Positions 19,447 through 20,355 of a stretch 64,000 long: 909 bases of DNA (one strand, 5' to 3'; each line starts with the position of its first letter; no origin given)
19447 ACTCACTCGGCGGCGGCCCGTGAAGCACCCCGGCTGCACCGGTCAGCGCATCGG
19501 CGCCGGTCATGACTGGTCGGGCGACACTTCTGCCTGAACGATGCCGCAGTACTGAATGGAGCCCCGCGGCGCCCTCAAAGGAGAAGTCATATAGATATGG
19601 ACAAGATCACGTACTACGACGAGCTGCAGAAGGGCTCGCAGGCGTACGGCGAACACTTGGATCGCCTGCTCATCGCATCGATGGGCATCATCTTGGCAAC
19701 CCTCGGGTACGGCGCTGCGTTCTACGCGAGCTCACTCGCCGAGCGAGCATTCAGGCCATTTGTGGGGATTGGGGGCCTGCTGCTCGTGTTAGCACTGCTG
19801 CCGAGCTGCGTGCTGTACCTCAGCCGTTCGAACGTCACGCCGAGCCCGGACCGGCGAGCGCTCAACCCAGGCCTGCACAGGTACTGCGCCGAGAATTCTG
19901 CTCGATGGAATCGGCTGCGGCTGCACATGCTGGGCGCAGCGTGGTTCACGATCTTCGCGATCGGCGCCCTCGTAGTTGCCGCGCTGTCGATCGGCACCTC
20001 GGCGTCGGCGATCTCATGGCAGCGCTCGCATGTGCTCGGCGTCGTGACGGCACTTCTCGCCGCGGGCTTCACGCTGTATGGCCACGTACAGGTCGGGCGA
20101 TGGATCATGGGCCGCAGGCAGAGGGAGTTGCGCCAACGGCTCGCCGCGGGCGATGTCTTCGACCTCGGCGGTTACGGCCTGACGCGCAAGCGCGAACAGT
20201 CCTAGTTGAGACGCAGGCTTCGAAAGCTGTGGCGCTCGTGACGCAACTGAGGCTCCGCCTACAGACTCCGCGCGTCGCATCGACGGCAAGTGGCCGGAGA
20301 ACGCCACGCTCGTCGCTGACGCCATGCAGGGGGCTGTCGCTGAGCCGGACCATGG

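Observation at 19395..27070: Mirror-image array on the other arm: leader copies C, B and A (minus orientation) bracket plus-strand modules and end at S1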

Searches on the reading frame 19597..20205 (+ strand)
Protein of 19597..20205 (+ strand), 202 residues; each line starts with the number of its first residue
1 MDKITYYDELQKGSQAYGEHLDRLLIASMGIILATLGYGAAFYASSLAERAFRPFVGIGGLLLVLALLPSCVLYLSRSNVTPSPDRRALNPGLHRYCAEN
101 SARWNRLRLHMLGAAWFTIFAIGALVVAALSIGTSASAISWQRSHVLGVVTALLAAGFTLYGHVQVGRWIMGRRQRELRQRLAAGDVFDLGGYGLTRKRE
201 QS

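Call 11: search_protein_families(library=pfam, proteins=[window:19597-20205:+], max_evalue=0.01)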
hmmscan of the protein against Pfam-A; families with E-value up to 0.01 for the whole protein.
window:19597-20205:+ (202 aa): 0 families

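Call 42: search_protein_families(library=padloc, proteins=[window:19597-20205:+], max_evalue=0.001)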
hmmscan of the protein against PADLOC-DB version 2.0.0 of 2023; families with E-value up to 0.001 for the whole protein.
window:19597-20205:+ (202 aa): 0 families

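Call 43: search_protein_families(library=ncbifam, proteins=[window:19597-20205:+], max_evalue=0.001)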
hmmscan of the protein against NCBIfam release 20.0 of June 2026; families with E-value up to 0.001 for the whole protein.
window:19597-20205:+ (202 aa): 0 families

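Call 57: search_protein_families(library=pfam, proteins=[window:19597-20205:+], max_evalue=5)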
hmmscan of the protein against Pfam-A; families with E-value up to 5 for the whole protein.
window:19597-20205:+ (202 aa): 7 families
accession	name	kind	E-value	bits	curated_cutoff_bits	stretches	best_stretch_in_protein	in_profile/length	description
PF19545.4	DUF6069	-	0.061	13.9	27.2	1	19-71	43-95/129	Family of unknown function (DUF6069)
PF07885.22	Ion_trans_2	-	0.098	13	22.5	1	30-70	33-72/79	Ion channel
PF06170.17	DUF983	-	0.32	11.8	22.6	1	112-156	25-69/85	Protein of unknown function (DUF983)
PF08592.16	Anthrone_oxy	-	0.33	11.6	27.3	1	116-165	1-60/106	Anthrone oxygenase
PF07332.16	Phage_holin_3_6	-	0.34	11.4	28.4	1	110-168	39-96/116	Putative Actinobacterial Holin-X, holin superfamily III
PF06127.16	Mpo1-like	-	0.36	11.4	24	1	94-142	9-56/95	2-hydroxy-palmitic acid dioxygenase Mpo1-like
PF06197.19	DUF998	-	1.9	8.5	30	0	29-169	49-161/184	Protein of unknown function (DUF998)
